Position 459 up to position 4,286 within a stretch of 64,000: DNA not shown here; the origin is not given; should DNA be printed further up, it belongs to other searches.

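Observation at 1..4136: SNF2 helicase fused to a PD-(D/E)xK nuclease, followed by an AAA ATPase: candidate defence module cut by the window edge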

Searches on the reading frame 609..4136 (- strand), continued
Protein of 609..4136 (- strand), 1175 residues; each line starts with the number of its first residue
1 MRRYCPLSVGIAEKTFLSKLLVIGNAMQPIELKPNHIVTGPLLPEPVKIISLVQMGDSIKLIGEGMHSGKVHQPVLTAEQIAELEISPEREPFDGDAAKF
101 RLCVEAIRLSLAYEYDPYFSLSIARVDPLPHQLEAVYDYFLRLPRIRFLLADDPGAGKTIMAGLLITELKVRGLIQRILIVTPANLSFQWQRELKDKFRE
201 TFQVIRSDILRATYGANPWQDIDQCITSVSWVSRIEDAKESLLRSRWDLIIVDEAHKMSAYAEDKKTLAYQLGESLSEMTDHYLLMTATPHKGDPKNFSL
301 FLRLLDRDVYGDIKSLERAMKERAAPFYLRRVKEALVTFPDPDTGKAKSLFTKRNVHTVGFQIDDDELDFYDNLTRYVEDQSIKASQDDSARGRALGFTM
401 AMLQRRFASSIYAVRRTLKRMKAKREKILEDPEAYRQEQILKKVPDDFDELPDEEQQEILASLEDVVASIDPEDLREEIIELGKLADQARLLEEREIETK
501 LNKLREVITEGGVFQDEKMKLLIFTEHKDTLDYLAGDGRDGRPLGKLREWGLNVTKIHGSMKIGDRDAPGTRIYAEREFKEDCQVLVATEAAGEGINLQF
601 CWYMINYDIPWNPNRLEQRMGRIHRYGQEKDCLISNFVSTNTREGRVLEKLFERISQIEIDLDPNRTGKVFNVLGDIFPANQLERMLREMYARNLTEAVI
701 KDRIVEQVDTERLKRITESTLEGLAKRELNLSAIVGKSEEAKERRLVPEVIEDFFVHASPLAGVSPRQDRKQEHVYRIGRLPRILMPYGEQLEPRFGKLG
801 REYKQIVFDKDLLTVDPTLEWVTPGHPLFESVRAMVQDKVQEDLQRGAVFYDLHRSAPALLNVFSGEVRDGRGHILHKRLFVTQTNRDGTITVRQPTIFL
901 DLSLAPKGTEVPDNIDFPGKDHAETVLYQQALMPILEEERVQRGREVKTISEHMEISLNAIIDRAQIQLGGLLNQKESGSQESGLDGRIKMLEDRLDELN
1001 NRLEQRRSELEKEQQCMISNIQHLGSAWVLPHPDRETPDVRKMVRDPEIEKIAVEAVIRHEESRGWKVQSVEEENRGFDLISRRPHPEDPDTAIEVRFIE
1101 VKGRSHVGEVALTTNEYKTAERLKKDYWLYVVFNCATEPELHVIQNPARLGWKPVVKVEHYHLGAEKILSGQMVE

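Call 20: find_homologous_proteins(query=window:609-4061:-, max_evalue=1e-10)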
Query window:609-4061:- (1150 aa): 7999 proteins with E <= 1e-10 among 8000 candidates; the best 120 are listed.
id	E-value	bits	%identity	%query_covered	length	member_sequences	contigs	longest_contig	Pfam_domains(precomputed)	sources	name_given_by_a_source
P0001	0.0e+0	2395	91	100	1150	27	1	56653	PF00270.36,PF00176.30,PF13020.13,PF00271.38,PF04851.22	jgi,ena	jgi:SNF2 family DNA or RNA helicase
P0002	0.0e+0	2383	91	99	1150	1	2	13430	PF00270.36,PF00176.30,PF13020.13,PF00271.38,PF04851.22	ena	-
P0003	0.0e+0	2363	90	100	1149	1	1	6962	PF00270.36,PF00176.30,PF13020.13,PF00271.38,PF04851.22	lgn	-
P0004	0.0e+0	2361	90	100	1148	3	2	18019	PF00270.36,PF00176.30,PF13020.13,PF00271.38,PF04851.22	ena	-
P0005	0.0e+0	2357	90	100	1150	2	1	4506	PF00270.36,PF00176.30,PF13020.13,PF00271.38,PF04851.22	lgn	-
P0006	0.0e+0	2355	89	100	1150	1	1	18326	PF00270.36,PF00176.30,PF13020.13,PF00271.38,PF04851.22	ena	-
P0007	0.0e+0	2353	89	99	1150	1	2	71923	PF00270.36,PF00176.30,PF13020.13,PF00271.38,PF04851.22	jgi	jgi:superfamily II DNA or RNA helicase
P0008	0.0e+0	2352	88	100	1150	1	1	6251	PF00270.36,PF00176.30,PF13020.13,PF00271.38,PF04851.22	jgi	jgi:SNF2 family DNA or RNA helicase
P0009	0.0e+0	2346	89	99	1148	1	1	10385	PF00270.36,PF00176.30,PF13020.13,PF00271.38,PF04851.22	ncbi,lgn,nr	ncbi:MAG: DUF3883 domain-containing protein [Deltaproteobacteria bacterium]|nr:DUF3883 domain-contai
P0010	0.0e+0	2342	89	100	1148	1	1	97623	PF00270.36,PF00176.30,PF13020.13,PF00271.38,PF04851.22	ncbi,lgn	-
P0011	0.0e+0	2330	88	100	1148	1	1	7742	PF00270.36,PF00176.30,PF13020.13,PF00271.38,PF04851.22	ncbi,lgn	-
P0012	0.0e+0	2315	87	100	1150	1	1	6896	PF00270.36,PF00176.30,PF13020.13,PF00271.38,PF04851.22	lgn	-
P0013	0.0e+0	2313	87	100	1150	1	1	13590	PF00270.36,PF00176.30,PF13020.13,PF00271.38,PF04851.22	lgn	-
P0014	0.0e+0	2301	87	99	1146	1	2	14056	PF00270.36,PF00176.30,PF13020.13,PF00271.38,PF04851.22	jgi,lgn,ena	-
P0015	0.0e+0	2269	86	100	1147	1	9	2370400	PF00270.36,PF00176.30,PF13020.13,PF00271.38,PF04851.22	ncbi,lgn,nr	ncbi:MAG: DUF3883 domain-containing protein [Candidatus Scalindua sp. AMX11]|nr:MAG: DUF3883 domain-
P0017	0.0e+0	2262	85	100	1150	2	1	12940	PF00270.36,PF00176.30,PF13020.13,PF00271.38,PF04851.22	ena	-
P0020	0.0e+0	2246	85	100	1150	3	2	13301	PF00270.36,PF00176.30,PF13020.13,PF00271.38,PF04851.22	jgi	-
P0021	0.0e+0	2239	84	100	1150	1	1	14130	PF00270.36,PF00176.30,PF13020.13,PF00271.38,PF04851.22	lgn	-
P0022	0.0e+0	2233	83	100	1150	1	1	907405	PF00270.36,PF00176.30,PF13020.13,PF00271.38,PF04851.22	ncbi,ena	-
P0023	0.0e+0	2229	84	99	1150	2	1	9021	PF13872.13,PF00270.36,PF00176.30,PF13020.13,PF00271.38,PF04851.22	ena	-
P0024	0.0e+0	2214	83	100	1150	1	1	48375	PF00270.36,PF00176.30,PF13020.13,PF00271.38,PF04851.22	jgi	jgi:superfamily II DNA or RNA helicase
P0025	0.0e+0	2206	82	100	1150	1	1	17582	PF00270.36,PF00176.30,PF13020.13,PF00271.38,PF04851.22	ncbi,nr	ncbi:DUF3883 domain-containing protein [candidate division KSB1 bacterium]|nr:DUF3883 domain-contain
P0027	0.0e+0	2199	82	100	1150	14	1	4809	PF00270.36,PF00176.30,PF13020.13,PF00271.38,PF04851.22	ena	-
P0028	0.0e+0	2198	83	100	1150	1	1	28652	PF00270.36,PF00176.30,PF13020.13,PF00271.38,PF04851.22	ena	-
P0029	0.0e+0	2198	83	100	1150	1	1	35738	PF00270.36,PF00176.30,PF13020.13,PF00271.38,PF04851.22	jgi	jgi:superfamily II DNA or RNA helicase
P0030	0.0e+0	2191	83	100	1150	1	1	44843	PF00270.36,PF00176.30,PF13020.13,PF00271.38,PF04851.22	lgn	-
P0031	0.0e+0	2191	83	99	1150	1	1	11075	PF00270.36,PF00176.30,PF13020.13,PF00271.38,PF04851.22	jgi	-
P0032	0.0e+0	2190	82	100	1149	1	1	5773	PF00270.36,PF00176.30,PF13020.13,PF00271.38,PF04851.22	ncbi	-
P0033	0.0e+0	2190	83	100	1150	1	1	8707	PF00270.36,PF00176.30,PF13020.13,PF00271.38,PF04851.22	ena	-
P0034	0.0e+0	2188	82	100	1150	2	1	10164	PF00270.36,PF00176.30,PF13020.13,PF00271.38,PF04851.22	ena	-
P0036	0.0e+0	2186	82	100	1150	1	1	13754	PF00270.36,PF00176.30,PF13020.13,PF00271.38,PF04851.22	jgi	jgi:superfamily II DNA or RNA helicase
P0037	0.0e+0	2186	82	100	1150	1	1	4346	PF00270.36,PF00176.30,PF13020.13,PF00271.38,PF04851.22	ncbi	-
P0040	0.0e+0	2178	82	100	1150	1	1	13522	PF00270.36,PF00176.30,PF13020.13,PF00271.38,PF04851.22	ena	-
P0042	0.0e+0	2169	82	99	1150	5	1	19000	PF13872.13,PF00270.36,PF00176.30,PF13020.13,PF00271.38,PF04851.22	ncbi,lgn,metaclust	metaclust:status=active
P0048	0.0e+0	2156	81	100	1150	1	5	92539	PF13872.13,PF00270.36,PF00176.30,PF13020.13,PF00271.38,PF04851.22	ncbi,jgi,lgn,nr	ncbi:MAG: DUF3883 domain-containing protein [Candidatus Aminicenantes bacterium]|nr:DUF3883 domain-c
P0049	0.0e+0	2154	81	99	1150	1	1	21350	PF00270.36,PF00176.30,PF13020.13,PF00271.38,PF04851.22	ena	-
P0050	0.0e+0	2153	81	99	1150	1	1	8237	PF00270.36,PF00176.30,PF13020.13,PF00271.38,PF04851.22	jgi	-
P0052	0.0e+0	2150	80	100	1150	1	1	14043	PF13872.13,PF00270.36,PF00176.30,PF13020.13,PF00271.38,PF04851.22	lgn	-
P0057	0.0e+0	2125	79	100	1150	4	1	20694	PF00270.36,PF00176.30,PF13020.13,PF00271.38,PF04851.22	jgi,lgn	jgi:superfamily II DNA or RNA helicase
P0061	0.0e+0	2113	79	100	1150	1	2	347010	PF00270.36,PF00176.30,PF13020.13,PF00271.38,PF04851.22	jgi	jgi:superfamily II DNA or RNA helicase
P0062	0.0e+0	2109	79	99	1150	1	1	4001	PF00270.36,PF00176.30,PF13020.13,PF00271.38,PF04851.22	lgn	-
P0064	0.0e+0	2106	79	100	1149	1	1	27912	PF00270.36,PF00176.30,PF13020.13,PF00271.38,PF04851.22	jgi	-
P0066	0.0e+0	2095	79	100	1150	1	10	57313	PF13872.13,PF00270.36,PF00176.30,PF13020.13,PF00271.38,PF04851.22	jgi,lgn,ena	-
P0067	0.0e+0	2093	78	100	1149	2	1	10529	PF00270.36,PF00176.30,PF13020.13,PF00271.38,PF04851.22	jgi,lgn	jgi:SNF2 family DNA or RNA helicase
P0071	0.0e+0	2085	78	100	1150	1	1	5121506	PF00270.36,PF00176.30,PF13020.13,PF00271.38,PF04851.22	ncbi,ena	-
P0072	0.0e+0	2084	78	100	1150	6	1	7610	PF00270.36,PF00176.30,PF13020.13,PF00271.38,PF04851.22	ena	-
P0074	0.0e+0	2084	78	99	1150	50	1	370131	PF00270.36,PF00176.30,PF13020.13,PF00271.38,PF04851.22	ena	-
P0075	0.0e+0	2082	78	100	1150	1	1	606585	PF00270.36,PF00176.30,PF13020.13,PF00271.38,PF04851.22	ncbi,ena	-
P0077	0.0e+0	2081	78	100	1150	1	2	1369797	PF00270.36,PF00176.30,PF13020.13,PF00271.38,PF04851.22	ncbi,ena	-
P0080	0.0e+0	2078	77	100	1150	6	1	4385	PF00270.36,PF00176.30,PF13020.13,PF00271.38,PF04851.22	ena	-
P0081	0.0e+0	2076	78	99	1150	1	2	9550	PF00270.36,PF00176.30,PF13020.13,PF00271.38,PF04851.22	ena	-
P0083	0.0e+0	2063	78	99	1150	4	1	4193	PF00270.36,PF00176.30,PF13020.13,PF00271.38,PF04851.22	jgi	-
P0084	0.0e+0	2060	77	100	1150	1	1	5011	PF00270.36,PF00176.30,PF13020.13,PF00271.38,PF04851.22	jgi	-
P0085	0.0e+0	2058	77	100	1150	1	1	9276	PF00270.36,PF00176.30,PF13020.13,PF00271.38,PF04851.22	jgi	-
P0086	0.0e+0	2053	76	99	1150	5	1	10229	PF00270.36,PF00176.30,PF13020.13,PF00271.38,PF04851.22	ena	-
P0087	0.0e+0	2049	77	99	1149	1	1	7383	PF00270.36,PF00176.30,PF13020.13,PF00271.38,PF04851.22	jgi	-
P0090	0.0e+0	2048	77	99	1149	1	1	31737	PF00270.36,PF00176.30,PF13020.13,PF00271.38,PF04851.22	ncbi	ncbi:MAG: DUF3883 domain-containing protein [Dehalococcoidia bacterium]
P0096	0.0e+0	2036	76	99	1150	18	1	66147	PF00270.36,PF00176.30,PF13020.13,PF00271.38,PF04851.22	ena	-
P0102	0.0e+0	2031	76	100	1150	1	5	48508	PF13872.13,PF00270.36,PF00176.30,PF13020.13,PF00271.38,PF04851.22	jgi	jgi:SNF2 family DNA or RNA helicase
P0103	0.0e+0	2027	77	100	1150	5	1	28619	PF00270.36,PF00176.30,PF13020.13,PF00271.38,PF04851.22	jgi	jgi:superfamily II DNA or RNA helicase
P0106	0.0e+0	2019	76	100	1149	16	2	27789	PF00270.36,PF00176.30,PF13020.13,PF00271.38,PF04851.22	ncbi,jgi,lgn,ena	ncbi:MAG: DUF3883 domain-containing protein [Candidatus Aminicenantales bacterium]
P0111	0.0e+0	2011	76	100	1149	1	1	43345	PF00270.36,PF00176.30,PF13020.13,PF00271.38,PF04851.22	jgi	jgi:superfamily II DNA or RNA helicase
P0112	0.0e+0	2011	75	99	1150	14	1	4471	PF00270.36,PF00176.30,PF13020.13,PF00271.38,PF04851.22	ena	-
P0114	0.0e+0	2004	76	99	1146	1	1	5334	PF00270.36,PF00176.30,PF13020.13,PF00271.38,PF04851.22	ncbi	-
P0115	0.0e+0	2003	76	99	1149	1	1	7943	PF00270.36,PF00176.30,PF13020.13,PF00271.38,PF04851.22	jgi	jgi:SNF2 family DNA or RNA helicase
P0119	0.0e+0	1997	75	100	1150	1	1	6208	PF00270.36,PF00176.30,PF13020.13,PF00271.38,PF04851.22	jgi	jgi:superfamily II DNA or RNA helicase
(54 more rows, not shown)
